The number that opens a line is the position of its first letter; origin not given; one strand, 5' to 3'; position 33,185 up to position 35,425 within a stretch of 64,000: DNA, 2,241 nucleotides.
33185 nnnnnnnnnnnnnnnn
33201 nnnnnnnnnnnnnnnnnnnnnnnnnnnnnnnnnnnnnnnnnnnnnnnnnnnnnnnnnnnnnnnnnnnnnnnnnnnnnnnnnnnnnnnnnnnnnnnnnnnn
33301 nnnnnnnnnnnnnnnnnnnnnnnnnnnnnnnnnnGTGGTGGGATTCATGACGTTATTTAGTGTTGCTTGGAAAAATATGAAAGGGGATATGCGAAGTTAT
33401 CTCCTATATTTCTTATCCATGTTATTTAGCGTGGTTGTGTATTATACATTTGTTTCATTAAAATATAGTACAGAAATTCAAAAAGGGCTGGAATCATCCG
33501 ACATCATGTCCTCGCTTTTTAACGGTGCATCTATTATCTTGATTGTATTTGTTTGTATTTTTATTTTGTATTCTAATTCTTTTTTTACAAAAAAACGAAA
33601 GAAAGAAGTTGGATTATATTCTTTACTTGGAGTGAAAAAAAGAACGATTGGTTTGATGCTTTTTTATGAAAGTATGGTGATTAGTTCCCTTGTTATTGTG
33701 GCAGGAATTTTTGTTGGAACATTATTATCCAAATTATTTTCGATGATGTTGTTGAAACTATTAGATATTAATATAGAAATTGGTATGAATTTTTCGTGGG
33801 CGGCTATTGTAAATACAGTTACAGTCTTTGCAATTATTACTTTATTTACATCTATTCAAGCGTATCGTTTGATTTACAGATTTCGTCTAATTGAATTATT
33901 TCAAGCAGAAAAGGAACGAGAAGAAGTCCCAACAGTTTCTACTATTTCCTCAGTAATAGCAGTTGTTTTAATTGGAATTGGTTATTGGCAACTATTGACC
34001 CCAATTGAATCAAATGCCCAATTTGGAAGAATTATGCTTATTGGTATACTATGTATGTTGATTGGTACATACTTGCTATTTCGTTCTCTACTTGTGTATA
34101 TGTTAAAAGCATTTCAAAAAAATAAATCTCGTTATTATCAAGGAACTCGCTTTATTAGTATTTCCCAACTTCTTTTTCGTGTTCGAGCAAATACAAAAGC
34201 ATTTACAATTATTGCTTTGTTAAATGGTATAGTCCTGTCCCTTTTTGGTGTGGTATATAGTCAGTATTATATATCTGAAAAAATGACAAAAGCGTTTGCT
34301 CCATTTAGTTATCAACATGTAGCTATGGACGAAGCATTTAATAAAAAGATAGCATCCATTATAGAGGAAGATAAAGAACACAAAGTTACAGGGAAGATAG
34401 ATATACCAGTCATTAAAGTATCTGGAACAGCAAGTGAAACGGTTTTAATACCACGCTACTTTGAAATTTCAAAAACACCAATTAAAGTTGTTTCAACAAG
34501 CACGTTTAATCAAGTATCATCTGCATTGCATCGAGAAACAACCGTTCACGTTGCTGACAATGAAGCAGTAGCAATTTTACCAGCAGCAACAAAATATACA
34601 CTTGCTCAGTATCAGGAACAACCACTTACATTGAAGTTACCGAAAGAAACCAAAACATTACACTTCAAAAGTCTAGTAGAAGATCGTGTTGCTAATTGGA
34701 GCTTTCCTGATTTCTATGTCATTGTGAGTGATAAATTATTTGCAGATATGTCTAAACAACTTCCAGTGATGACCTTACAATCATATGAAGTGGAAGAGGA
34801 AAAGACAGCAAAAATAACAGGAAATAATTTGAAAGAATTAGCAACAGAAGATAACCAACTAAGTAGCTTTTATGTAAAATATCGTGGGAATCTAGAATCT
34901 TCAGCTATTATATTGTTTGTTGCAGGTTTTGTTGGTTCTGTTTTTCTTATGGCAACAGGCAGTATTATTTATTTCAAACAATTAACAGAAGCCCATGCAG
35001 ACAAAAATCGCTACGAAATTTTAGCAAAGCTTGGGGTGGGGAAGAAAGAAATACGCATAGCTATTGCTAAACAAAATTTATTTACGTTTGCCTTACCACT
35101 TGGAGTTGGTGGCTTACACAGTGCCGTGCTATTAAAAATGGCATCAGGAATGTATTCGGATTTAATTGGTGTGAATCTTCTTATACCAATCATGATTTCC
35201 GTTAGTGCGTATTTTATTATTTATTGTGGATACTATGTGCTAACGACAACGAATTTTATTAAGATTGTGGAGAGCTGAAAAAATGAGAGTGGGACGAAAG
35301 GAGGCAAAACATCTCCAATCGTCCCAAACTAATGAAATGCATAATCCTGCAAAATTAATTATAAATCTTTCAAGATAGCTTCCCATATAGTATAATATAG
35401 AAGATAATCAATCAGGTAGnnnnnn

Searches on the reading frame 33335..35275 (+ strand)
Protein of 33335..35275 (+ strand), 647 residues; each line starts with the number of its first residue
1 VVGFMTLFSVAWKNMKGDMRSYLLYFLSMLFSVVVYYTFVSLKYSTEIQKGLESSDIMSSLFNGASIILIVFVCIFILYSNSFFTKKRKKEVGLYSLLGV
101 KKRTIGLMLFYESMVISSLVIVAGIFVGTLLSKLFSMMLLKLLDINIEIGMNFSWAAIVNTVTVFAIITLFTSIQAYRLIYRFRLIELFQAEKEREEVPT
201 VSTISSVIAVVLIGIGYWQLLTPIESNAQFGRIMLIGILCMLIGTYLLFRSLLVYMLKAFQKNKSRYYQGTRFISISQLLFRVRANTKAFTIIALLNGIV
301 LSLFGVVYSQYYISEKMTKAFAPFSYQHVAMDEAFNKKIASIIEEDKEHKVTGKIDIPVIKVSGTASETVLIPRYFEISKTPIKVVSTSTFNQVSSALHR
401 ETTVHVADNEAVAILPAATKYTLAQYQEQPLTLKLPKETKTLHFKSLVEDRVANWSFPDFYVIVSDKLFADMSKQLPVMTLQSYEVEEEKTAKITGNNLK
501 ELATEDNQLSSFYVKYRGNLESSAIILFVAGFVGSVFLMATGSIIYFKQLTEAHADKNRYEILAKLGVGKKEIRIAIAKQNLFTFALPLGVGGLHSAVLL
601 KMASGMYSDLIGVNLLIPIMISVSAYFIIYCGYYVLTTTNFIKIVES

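Call 11: find_related_loci(query=window:33335-35275:+, collection=genome_contigs, flank=10000)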
Query window:33335-35275:+ (647 aa) in genome_contigs; peptide patterns used: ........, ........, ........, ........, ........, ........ (x = any residue, [..] = any of these).
39 stretches matched a pattern, but none encodes a relative of the query by tblastn (E <= 1e-3).

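Call 83: search_protein_families(library=pfam, proteins=[window:33335-35275:+], max_evalue=0.00001)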
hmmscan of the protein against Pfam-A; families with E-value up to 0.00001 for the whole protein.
window:33335-35275:+ (647 aa): 1 family
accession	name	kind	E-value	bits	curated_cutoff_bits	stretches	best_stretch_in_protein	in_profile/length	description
PF02687.27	FtsX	-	1.9e-16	60.7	25.5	1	65-182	3-117/120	FtsX-like permease C-terminal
